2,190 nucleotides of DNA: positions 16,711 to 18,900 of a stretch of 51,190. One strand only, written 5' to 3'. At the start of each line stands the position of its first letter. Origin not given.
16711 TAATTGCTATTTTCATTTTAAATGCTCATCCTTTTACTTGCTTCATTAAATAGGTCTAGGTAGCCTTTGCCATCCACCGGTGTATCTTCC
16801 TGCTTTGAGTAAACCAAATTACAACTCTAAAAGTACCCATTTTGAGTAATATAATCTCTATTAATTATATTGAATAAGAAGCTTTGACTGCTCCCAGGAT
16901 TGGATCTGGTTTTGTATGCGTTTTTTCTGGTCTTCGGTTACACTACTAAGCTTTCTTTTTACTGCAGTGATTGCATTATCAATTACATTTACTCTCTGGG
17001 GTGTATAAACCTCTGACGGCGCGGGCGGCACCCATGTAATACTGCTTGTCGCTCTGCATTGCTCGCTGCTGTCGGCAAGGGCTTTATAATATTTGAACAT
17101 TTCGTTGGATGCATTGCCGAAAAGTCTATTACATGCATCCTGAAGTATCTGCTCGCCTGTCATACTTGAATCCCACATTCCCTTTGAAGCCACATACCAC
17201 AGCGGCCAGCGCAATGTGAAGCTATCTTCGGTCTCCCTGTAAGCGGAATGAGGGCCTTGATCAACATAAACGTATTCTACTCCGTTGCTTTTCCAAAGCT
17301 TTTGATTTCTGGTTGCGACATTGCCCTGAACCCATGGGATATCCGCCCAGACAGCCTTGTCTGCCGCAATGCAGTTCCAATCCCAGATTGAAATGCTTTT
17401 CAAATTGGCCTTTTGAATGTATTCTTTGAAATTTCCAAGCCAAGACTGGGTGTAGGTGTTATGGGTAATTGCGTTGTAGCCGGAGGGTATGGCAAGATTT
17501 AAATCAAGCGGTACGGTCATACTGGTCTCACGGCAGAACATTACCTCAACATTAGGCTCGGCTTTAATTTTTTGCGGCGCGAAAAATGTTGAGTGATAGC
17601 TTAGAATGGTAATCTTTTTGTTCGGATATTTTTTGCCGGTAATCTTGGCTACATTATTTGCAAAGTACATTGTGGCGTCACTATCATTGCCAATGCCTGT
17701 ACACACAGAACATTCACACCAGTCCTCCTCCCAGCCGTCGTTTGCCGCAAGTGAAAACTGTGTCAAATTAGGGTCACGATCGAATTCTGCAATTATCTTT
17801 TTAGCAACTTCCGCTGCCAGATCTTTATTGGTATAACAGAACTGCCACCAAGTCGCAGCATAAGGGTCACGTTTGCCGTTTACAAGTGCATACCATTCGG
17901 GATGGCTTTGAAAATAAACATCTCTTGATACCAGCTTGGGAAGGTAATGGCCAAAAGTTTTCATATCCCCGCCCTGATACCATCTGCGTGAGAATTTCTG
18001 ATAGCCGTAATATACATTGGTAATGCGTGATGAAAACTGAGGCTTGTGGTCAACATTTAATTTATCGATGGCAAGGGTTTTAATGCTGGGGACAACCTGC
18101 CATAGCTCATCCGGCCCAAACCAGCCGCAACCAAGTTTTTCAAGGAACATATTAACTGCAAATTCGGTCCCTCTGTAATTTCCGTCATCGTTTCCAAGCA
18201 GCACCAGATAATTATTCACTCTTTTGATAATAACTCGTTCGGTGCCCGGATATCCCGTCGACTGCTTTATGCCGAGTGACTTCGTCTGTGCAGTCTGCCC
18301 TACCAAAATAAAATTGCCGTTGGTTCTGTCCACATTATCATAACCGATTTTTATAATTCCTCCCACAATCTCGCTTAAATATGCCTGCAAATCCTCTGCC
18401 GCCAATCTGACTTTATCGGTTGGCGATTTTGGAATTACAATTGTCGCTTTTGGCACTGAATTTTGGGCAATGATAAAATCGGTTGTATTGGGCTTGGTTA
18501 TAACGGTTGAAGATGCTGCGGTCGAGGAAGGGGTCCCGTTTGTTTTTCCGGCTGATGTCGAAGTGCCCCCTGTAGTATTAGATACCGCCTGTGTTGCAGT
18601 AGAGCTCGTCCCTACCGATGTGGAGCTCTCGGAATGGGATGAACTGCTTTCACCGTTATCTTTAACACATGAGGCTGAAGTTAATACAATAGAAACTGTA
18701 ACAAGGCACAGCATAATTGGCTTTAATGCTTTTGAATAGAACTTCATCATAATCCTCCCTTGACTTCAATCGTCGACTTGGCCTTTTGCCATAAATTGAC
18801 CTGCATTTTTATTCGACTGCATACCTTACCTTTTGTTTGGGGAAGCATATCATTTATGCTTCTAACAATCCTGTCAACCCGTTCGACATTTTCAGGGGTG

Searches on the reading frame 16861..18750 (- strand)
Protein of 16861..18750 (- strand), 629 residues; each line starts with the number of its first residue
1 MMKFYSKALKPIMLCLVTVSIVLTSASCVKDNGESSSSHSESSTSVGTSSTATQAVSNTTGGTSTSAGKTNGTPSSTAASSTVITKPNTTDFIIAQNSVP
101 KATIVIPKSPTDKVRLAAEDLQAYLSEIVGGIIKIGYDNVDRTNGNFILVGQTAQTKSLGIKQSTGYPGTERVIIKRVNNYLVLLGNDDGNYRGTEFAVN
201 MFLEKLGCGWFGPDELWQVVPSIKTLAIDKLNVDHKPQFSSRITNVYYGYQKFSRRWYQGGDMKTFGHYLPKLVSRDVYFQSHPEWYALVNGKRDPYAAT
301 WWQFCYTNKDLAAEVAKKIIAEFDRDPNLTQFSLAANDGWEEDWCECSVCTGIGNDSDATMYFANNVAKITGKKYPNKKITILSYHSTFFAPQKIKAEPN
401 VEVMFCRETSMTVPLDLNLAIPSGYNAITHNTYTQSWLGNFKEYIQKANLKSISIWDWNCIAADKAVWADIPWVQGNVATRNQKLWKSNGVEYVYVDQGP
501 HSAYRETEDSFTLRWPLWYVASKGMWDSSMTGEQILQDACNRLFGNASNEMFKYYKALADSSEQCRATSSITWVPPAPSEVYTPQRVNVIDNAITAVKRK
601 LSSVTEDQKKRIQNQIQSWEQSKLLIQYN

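Call 8: search_protein_families(library=pfam, proteins=[window:16861-18750:-], max_evalue=0.001)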
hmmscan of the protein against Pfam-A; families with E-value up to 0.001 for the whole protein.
window:16861-18750:- (629 aa): 1 family
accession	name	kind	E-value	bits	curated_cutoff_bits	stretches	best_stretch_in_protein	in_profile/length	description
PF16126.11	DUF4838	-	8.9e-40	137.2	26.6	1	218-555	7-324/325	Domain of unknown function (DUF4838)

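Call 53: search_protein_families(library=ncbifam, proteins=[window:16861-18750:-], max_evalue=0.001)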
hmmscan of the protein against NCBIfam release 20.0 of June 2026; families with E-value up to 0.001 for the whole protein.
window:16861-18750:- (629 aa): 0 families
